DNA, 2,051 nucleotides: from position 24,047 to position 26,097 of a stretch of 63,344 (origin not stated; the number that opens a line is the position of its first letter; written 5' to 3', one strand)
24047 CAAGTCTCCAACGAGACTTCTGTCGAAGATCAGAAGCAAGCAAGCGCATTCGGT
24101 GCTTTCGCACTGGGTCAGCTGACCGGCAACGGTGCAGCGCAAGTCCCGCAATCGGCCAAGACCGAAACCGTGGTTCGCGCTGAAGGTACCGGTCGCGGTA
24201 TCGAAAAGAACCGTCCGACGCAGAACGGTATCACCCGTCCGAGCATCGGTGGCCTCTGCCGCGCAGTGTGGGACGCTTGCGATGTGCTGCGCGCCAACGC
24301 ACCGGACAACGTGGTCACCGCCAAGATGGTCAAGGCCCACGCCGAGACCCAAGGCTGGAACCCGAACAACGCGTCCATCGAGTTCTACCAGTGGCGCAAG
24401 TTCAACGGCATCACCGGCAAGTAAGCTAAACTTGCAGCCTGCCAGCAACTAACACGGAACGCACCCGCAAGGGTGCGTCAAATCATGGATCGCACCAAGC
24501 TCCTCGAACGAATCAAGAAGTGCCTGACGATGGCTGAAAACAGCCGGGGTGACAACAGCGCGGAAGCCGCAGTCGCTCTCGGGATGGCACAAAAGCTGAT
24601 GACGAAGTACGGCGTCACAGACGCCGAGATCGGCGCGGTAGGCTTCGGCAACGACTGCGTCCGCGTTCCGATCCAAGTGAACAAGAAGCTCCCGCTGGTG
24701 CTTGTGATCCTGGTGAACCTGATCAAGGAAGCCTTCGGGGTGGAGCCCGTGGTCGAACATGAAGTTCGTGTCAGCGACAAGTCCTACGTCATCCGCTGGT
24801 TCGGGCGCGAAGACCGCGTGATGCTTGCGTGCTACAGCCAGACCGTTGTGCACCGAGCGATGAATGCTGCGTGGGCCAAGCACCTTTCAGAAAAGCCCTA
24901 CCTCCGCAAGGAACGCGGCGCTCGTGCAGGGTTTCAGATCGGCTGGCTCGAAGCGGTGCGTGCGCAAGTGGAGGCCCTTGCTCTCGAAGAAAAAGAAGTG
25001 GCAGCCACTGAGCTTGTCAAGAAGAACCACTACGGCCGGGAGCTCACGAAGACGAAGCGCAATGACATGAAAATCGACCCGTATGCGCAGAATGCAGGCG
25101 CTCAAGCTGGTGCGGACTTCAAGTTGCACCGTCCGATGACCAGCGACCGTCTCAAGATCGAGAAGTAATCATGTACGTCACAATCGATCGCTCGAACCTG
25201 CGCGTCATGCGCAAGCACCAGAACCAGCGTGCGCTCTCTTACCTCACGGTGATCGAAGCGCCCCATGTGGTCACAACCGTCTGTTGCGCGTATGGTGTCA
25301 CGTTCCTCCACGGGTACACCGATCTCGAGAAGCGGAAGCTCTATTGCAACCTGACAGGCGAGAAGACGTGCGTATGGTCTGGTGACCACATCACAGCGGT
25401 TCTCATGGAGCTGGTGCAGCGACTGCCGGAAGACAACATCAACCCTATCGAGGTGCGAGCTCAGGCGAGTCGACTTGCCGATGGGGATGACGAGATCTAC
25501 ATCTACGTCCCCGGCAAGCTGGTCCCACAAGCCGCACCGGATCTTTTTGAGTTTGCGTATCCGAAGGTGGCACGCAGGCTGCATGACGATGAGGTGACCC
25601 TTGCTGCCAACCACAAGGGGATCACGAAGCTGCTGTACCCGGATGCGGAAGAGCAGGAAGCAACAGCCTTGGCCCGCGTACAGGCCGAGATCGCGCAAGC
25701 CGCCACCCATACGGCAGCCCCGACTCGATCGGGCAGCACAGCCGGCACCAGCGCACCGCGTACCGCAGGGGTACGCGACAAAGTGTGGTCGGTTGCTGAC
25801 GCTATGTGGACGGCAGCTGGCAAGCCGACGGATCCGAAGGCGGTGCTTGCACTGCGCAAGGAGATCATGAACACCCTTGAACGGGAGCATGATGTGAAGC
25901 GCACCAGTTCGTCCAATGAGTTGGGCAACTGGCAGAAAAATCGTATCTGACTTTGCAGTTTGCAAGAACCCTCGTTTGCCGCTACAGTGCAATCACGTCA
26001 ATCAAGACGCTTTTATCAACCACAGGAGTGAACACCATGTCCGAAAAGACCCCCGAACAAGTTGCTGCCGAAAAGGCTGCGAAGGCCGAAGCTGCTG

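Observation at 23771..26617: Paralogous putative DNA-binding proteins with their own promoters, immediately upstream of the modification module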

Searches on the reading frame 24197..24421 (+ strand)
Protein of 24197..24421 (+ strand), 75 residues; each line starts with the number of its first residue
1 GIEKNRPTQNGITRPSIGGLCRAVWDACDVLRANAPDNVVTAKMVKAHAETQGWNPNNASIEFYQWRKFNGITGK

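Call 28: search_solved_structures(query=A3, max_evalue=10, show_alignments=3)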
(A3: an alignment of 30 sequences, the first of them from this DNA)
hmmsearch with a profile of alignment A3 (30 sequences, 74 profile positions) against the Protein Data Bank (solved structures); distinct sequences matched with E-value up to 10: 2.
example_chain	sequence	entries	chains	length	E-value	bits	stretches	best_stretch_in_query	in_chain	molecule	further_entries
6gfo_E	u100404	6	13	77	0.14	15.9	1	4-50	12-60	CP12 polypeptide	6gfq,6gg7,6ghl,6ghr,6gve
9i1w_Lb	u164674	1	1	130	4.7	11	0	3-17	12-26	60S ribosomal protein L29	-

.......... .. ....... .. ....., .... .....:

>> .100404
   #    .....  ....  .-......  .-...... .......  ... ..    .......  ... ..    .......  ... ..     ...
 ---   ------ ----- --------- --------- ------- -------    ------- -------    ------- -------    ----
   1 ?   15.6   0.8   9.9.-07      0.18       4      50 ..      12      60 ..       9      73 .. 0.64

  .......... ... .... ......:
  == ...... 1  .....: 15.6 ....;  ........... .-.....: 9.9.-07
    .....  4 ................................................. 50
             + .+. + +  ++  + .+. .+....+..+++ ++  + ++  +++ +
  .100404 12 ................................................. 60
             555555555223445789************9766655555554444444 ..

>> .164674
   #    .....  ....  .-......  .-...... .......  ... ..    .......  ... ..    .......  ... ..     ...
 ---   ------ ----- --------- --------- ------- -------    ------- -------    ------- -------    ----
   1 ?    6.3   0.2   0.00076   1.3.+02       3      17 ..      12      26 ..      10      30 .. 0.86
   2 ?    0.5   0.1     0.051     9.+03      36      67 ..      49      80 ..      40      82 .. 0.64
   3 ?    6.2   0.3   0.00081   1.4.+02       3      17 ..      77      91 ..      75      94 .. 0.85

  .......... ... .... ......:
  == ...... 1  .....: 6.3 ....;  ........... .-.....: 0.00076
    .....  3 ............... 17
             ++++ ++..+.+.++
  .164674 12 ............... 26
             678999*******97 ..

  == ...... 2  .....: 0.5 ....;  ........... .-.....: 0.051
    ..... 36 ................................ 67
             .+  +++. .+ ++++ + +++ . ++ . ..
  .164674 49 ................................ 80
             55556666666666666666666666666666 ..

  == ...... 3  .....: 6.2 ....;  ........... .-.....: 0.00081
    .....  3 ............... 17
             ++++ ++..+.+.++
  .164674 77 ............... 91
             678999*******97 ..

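Call 35: search_protein_representatives(alignment_id=A3)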
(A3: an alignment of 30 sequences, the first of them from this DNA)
Query: 30 sequences, 74 profile positions. Proteins with E-value up to 0.001 (for the whole library): 2142; up to 1e-10: 1258; up to 1e-30: 12. The best 150 are listed.
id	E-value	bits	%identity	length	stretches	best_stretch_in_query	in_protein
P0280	9.6e-41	154.2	-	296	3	3-72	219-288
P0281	7.4e-33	129.0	-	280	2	4-72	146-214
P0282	1.0e-32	128.5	-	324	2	7-74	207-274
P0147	2.5e-32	127.3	-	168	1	1-74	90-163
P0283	3.0e-32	127.0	-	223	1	2-74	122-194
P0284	5.7e-32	126.1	-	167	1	1-74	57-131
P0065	1.2e-31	125.1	-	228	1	2-74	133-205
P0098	2.3e-31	124.2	-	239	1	2-74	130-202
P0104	2.4e-31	124.1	-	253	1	1-74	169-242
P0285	3.2e-31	123.7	-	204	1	2-74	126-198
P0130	4.0e-31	123.4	-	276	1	1-74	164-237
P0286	8.3e-31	122.4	-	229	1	1-74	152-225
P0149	1.2e-30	121.9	-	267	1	2-74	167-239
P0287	1.7e-30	121.4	-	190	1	1-71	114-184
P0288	2.1e-30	121.1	-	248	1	1-74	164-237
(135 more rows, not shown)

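Call 38: search_protein_families(library=pfam, alignment_id=A4, max_evalue=0.001)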
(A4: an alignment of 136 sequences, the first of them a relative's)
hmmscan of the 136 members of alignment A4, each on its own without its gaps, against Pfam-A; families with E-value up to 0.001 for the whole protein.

A. member 1, P0280 (296 aa): 0 families

B. families by the number of members that match (of 136 scanned): 4 families
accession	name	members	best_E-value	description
PF04885.19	Stig1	1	1.2e-05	Stigma-specific STIG1-like protein family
PF25208.1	DUF7838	1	4.5e-05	Domain of unknown function (DUF7838)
PF02037.33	SAP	1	0.00046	SAP domain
PF12760.12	Zn_ribbon_IS1595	1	0.00064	Transposase zinc-ribbon domain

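Call 39: find_related_loci(query=A3, collection=viral_contigs, flank=10000)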
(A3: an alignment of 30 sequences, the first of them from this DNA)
Query A3 (75 aa) in viral_contigs; peptide patterns used: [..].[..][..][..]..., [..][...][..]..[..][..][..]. (x = any residue, [..] = any of these).
177 stretches matched a pattern; 143 encode a relative of the query (tblastn E <= 1e-3); the best 80 are kept; 80 distinct loci.
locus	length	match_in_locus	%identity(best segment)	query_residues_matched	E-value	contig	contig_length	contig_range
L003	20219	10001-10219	70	2-75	8e-31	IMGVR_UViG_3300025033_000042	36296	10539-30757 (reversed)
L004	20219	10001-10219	68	2-75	9e-30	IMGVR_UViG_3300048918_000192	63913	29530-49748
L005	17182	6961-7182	65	2-75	2e-29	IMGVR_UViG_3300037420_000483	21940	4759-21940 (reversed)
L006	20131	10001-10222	65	2-75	2e-29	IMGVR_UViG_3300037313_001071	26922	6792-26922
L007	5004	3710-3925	65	2-75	2e-28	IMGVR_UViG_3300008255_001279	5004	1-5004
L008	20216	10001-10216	68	2-75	2e-28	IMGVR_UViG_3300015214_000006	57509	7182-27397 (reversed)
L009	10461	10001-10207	69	2-72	4e-28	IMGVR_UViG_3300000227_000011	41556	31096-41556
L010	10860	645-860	66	2-75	5e-28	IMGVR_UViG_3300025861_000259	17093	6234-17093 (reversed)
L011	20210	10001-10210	65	2-72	9e-28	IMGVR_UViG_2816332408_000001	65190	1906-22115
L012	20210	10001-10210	65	2-72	9e-28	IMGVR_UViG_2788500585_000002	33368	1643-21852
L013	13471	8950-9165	67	2-75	7e-28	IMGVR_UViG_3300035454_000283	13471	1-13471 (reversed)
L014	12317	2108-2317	66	2-72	3e-27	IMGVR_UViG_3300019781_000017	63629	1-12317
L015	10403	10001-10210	66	2-72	5e-27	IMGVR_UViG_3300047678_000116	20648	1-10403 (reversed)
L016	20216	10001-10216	59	2-75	4e-26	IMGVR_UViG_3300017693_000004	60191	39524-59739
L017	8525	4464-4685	61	2-75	7e-26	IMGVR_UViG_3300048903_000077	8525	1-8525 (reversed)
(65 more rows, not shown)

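Call 45: search_protein_families(library=pfam, alignment_id=A3, max_evalue=10)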
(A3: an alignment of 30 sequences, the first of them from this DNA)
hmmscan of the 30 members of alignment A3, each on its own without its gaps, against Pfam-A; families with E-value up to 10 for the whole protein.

A. member 1, seq(75 aa): 0 families

B. families by the number of members that match (of 30 scanned): 5 families
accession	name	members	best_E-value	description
PF00876.23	Innexin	2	0.12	Innexin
PF10075.15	CSN8_PSD8_EIF3K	1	0.054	CSN8/PSMD8/EIF3K family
PF25308.1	Rgr-1_C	1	0.12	Rgr-1, C-terminal domain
PF14555.12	UBA_4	1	0.13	UBA-like domain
PF17943.6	HOCHOB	1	0.24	Homeobox-cysteine loop-homeobox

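Call 55: find_related_loci(query=A3, collection=genome_contigs, flank=10000)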
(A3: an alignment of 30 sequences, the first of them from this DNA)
Query A3 (75 aa) in genome_contigs; peptide patterns used: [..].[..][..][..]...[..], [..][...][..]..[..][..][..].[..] (x = any residue, [..] = any of these).
67 stretches matched a pattern; 15 encode a relative of the query (tblastn E <= 1e-3); 14 distinct loci.
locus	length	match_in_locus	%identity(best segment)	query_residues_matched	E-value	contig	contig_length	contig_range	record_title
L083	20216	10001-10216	68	2-75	4e-29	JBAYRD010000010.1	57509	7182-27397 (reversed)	MAG: Halothiobacillaceae bacterium isolate SO_2016_LW2_33 scaffold00825_LW138R_2016, whole genome shotgun sequence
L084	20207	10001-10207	69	2-72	7e-29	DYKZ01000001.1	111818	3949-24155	MAG TPA_asm: Anaerolinea thermophila isolate SulCav_AS07-7_3_61_171 SulCav_AS07_7_96_length_111818_cov_140_392017, whole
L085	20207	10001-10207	69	2-72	7e-29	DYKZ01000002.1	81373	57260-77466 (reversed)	MAG TPA_asm: Anaerolinea thermophila isolate SulCav_AS07-7_3_61_171 SulCav_AS07_7_200_length_81373_cov_159_396813, whole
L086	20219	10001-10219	47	2-75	5e-19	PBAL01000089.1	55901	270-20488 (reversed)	MAG: Verrucomicrobiales bacterium isolate SP5 MHASMcontig_2547660, whole genome shotgun sequence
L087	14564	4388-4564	49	9-73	1e-15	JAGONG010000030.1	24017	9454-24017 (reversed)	MAG: Brachymonas sp. isolate Go_SlPrim_bin_119 Go_SlPrim_1179_length_24017_cov_17.262453, whole genome shotgun sequence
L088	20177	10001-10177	52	6-70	2e-14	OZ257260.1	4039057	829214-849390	MAG: Steroidobacteraceae bacterium isolate 69e77604-6ffc-4d49-a9da-791af772e4f7 genome assembly, chromosome: 1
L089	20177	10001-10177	49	9-73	4e-14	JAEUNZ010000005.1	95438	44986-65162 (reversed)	MAG: Dechloromonas sp. isolate new MAG-186 k141_3533056, whole genome shotgun sequence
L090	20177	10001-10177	49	9-73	3e-14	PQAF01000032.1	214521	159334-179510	MAG: Rhodocyclales bacterium isolate FeB_8 contig_1589, whole genome shotgun sequence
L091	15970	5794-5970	49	9-73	3e-14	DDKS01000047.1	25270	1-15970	MAG TPA_asm: Betaproteobacteria bacterium UBA2592 UBA2592_contig_635, whole genome shotgun sequence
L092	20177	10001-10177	45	9-73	9e-13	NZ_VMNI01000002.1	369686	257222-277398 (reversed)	Denitromonas ohlonensis strain SFB-1 k141_74, whole genome shotgun sequence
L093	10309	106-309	39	7-75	2e-10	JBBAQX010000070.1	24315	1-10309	MAG: Lysinibacter sp. isolate EUL_204 ctg70-EUL_204, whole genome shotgun sequence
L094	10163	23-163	46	21-73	3e-9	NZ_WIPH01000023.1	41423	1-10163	Gluconobacter aidae strain AC10 23, whole genome shotgun sequence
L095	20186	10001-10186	49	6-73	1e-16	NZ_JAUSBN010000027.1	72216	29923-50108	MAG: Reyranella sp. isolate E6_metabat.bin.68 E6_k141_292452, whole genome shotgun sequence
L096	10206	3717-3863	35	7-53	2e-4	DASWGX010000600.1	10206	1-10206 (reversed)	MAG TPA_asm: Polyangiaceae bacterium isolate SMAG_U2827 k141_670578, whole genome shotgun sequence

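Call 59: search_protein_families(library=pfam, proteins=[L092:4744-6042:+, L092:7583-8377:-, L092:8425-8970:-, L092:9722-10195:+, L092:10857-12452:-, L092:13006-14301:-, L092:14675-15598:+, L088:4970-6226:+, L088:9470-10195:+, L088:11811-13295:-], max_evalue=0.001)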
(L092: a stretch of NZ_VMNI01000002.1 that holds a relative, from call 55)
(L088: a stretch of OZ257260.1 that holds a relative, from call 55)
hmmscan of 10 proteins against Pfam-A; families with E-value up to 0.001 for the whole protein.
L092:4744-6042:+ (433 aa): 7 families
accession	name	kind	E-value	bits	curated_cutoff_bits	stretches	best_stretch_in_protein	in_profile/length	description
PF05958.17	tRNA_U5-meth_tr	-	7.4e-17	61.8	23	1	253-432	170-356/357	tRNA (Uracil-5-)-methyltransferase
PF13847.12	Methyltransf_31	-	1.7e-07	31.5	27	1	285-352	3-71/145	Methyltransferase domain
PF13649.12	Methyltransf_25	-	1.8e-06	29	27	1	289-345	1-57/97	Methyltransferase domain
PF05175.20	MTS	-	1.6e-05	25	23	1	279-372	25-118/170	Methyltransferase small domain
PF09445.16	Methyltransf_15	-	0.00016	21.7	22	1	287-368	2-83/165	RNA cap guanine-N2 methyltransferase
PF02475.24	TRM5-TYW2_MTfase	-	0.00027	21.4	28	1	284-341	35-94/164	TRM5/TYW2 methyltransferase domain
PF01938.26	TRAM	-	0.00059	20.1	21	0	5-40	11-48/61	TRAM domain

L092:7583-8377:- (264 aa): 1 family
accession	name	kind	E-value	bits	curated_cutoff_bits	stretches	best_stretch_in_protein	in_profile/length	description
PF13384.12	HTH_23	-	9.3e-06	25.8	24.6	1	28-64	4-40/50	Homeodomain-like domain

L092:8425-8970:- (181 aa): 0 families

L092:9722-10195:+ (158 aa): 0 families

L092:10857-12452:- (531 aa): 1 family
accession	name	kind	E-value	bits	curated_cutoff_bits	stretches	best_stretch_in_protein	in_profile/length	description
PF13148.11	DUF3987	-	4.5e-17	62.7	27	1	230-389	185-352/364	Protein of unknown function (DUF3987)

L092:13006-14301:- (431 aa): 2 families
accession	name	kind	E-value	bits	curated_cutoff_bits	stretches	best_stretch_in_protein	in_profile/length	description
PF00589.27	Phage_integrase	-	4.5e-14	53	27.1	1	260-394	26-166/172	Phage integrase family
PF13356.12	Arm-DNA-bind_3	-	3.5e-10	40.3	27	1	3-107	1-83/83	Arm DNA-binding domain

L092:14675-15598:+ (308 aa): 1 family
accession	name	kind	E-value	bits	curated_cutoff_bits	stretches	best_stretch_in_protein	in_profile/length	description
PF16872.10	putAbiC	-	0.00022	22.1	22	1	237-289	23-76/80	Putative phage abortive infection protein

L088:4970-6226:+ (419 aa): 1 family
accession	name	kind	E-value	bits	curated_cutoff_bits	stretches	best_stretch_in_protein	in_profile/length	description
PF00145.23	DNA_methylase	-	8.5e-66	223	22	1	12-387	1-322/324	C-5 cytosine-specific DNA methylase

L088:9470-10195:+ (242 aa): 0 families

L088:11811-13295:- (494 aa): 1 family
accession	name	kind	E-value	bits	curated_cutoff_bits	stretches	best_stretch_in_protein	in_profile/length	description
PF13481.12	AAA_25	-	7.6e-24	84.8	27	1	153-326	25-194/195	AAA domain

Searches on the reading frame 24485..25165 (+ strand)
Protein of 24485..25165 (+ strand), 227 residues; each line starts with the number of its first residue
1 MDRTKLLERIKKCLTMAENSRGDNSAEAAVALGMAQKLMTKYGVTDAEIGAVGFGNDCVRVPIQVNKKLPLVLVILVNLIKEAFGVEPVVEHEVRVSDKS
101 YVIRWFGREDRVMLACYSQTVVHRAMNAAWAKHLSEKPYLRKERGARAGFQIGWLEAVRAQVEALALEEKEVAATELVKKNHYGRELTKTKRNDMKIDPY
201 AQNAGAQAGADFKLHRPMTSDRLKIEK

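Call 3: search_protein_families(library=pfam, proteins=[window:24485-25165:+], max_evalue=1)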
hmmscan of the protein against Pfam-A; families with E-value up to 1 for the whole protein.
window:24485-25165:+ (227 aa): 2 families
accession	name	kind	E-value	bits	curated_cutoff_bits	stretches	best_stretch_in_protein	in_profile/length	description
PF23771.1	DUF7168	-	1.1e-16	61.2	25.5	1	72-188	23-133/140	Domain of unknown function (DUF7168)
PF10979.13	DUF2786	-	8.6e-14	51.7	23.9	1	5-45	1-39/40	Protein of unknown function (DUF2786)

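Call 4: search_protein_families(library=phrogs, proteins=[window:24485-25165:+], max_evalue=1)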
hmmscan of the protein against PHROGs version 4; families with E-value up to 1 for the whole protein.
window:24485-25165:+ (227 aa): 2 families
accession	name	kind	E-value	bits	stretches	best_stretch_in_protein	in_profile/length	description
phrog_421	-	unknown function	6.3e-38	131.6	1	1-222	4-234/241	unknown function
phrog_69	-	DNA, RNA and nucleotide metabolism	0.57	10.1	0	85-115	187-216/501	exonuclease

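Call 29: search_protein_families(library=ncbifam, proteins=[window:24485-25165:+], max_evalue=1)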
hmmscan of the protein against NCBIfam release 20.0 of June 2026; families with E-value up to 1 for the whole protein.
window:24485-25165:+ (227 aa): 0 families

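Call 93: search_protein_families(library=padloc, proteins=[window:24485-25165:+], max_evalue=1)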
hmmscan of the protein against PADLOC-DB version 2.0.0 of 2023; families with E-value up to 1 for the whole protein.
window:24485-25165:+ (227 aa): 0 families

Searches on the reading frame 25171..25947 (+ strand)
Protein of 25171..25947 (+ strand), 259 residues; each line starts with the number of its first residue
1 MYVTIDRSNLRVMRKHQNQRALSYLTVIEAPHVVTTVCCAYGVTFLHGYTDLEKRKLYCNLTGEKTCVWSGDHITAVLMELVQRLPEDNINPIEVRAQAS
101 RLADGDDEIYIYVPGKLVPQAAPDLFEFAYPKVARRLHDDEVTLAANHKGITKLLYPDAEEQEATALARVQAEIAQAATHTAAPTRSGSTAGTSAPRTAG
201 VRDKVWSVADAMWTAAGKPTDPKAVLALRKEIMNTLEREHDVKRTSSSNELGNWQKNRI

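Call 3: search_protein_families(library=pfam, proteins=[window:25171-25947:+], max_evalue=1)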
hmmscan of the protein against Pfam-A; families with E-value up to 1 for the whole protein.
window:25171-25947:+ (259 aa): 0 families

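Call 4: search_protein_families(library=phrogs, proteins=[window:25171-25947:+], max_evalue=1)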
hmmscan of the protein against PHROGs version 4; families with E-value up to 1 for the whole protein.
window:25171-25947:+ (259 aa): 2 families
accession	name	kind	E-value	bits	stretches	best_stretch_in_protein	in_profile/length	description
phrog_7864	-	unknown function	2.5e-56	192.1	1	1-259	1-241/242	-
phrog_18634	-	unknown function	0.046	14.8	1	168-233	73-134/175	-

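Call 17: find_homologous_proteins(query=window:25171-25947:+, max_evalue=0.001)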
Query window:25171-25947:+ (259 aa): 131 proteins with E <= 0.001 among 1665 candidates; the best 120 are listed.
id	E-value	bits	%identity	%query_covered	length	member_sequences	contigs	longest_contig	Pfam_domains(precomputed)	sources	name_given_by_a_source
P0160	4.7e-170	582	100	100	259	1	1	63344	-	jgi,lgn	-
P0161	2.1e-98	347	63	100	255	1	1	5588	-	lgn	-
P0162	7.4e-61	224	50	100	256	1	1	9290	-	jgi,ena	-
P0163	6.2e-52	195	46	100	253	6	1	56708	-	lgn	-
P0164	8.3e-51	191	45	100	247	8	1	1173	-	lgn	-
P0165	1.4e-50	190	46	100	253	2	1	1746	-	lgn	-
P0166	3.0e-48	183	43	100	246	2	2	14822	-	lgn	-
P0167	1.1e-47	181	43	100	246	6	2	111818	-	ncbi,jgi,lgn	-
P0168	3.8e-47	179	44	100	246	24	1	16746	-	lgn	-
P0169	5.3e-41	159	41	100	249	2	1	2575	-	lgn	-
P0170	1.5e-40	157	39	100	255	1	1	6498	-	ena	-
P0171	1.7e-40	157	42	92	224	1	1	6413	-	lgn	-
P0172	2.4e-40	157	39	100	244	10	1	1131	-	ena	-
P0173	2.7e-40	157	41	100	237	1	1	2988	-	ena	-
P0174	1.2e-39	155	41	100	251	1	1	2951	-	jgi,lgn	jgi:hypothetical protein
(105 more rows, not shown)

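Call 29: search_protein_families(library=ncbifam, proteins=[window:25171-25947:+], max_evalue=1)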
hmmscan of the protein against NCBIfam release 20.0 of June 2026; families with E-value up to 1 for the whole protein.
window:25171-25947:+ (259 aa): 0 families

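Call 32: predict_structure(alignment_id=A2)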
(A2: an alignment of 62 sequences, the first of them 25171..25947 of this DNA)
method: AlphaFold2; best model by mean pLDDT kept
length: 259 residues; sequences in the alignment: 62
mean_pLDDT: 88.6   pTM: 0.60
mean pLDDT of the five models: 88.6, 88.1, 87.4, 87.3, 87.2
residues with pLDDT >= 90: 180; 70-90: 54; 50-70: 14; < 50: 11
segments of 3 or more residues with pLDDT < 50: 185-194
pLDDT, mean of each block of 10 residues (from residue 1): 97 97 97 95 91 97 94 93 95 98 94 97 86 80 79 73 82 78 48 54 96 97 97 98 96 94
secondary structure, 60 per line:
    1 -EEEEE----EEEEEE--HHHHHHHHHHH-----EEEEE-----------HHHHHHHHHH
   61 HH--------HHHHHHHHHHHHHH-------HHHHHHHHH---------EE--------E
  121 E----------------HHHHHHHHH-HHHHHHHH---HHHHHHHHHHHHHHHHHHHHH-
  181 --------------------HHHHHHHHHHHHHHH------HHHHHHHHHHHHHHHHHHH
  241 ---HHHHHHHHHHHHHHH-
elements in order: E2-6 E11-16 H19-29 E35-39 H51-62 H71-84 H92-100 H138-146 H148-155 H159-179 H201-215 H222-240 H244-258

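Call 36: fold_search(model_id=the predicted structure, library=pdb)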
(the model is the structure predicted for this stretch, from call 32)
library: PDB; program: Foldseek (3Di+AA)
matches with E <= 10: 8; with E <= 0.001: 0
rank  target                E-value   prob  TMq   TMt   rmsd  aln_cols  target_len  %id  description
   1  9qh0_A                4.0e+00  0.14  0.19  0.10  13.1       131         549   15  Escherichia coli polynucleotide phosphorylase in complex with recognition site of RNase E (released 2025-04-23)
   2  7ogk_A                5.3e+00  0.25  0.19  0.08   6.1        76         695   18  A cooperative PNPase-Hfq-RNA carrier complex facilitates bacterial riboregulation. PNPase-3'ETS(leuZ) (released 2021-07-07)
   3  9i5x_d                6.0e+00  0.11  0.15  0.35   5.8        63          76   11  Porphyromonas gingivalis 70S ribosome (W83 Strain) (released 2025-08-20)
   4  9n1i_A                7.5e+00  0.13  0.13  0.04   4.6        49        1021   12  Cryo-EM structure of rabbit TRPM3 in complex with CIM0216 in resting state at 18 degrees Celsius (released 2025-12-17)
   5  5zmm_D                7.5e+00  0.06  0.16  0.09  17.4       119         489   16  Structure of the Type IV phosphorothioation-dependent restriction endonuclease ScoMcrA (released 2018-09-26)
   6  2a3v_B                8.9e+00  0.09  0.14  0.12   4.4        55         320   14  Structural basis for broad DNA-specificity in integron recombination (released 2006-05-02)
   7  9ghd_V                9.9e+00  0.13  0.13  0.16   4.1        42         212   14  Escherichia coli 70S ribosome in complex with Staphylococcus aureus FusB-EF-G (FusB-EF-G-70S*) (released 2025-03-26)
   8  1f20                  9.9e+00  0.10  0.14  0.09   8.5        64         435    9  CRYSTAL STRUCTURE OF RAT NEURONAL NITRIC-OXIDE SYNTHASE FAD/NADP+ DOMAIN AT 1.9A RESOLUTION. (released 2001-10-10)

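Call 93: search_protein_families(library=padloc, proteins=[window:25171-25947:+], max_evalue=1)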
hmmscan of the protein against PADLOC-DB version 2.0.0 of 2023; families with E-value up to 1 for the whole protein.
window:25171-25947:+ (259 aa): 0 families
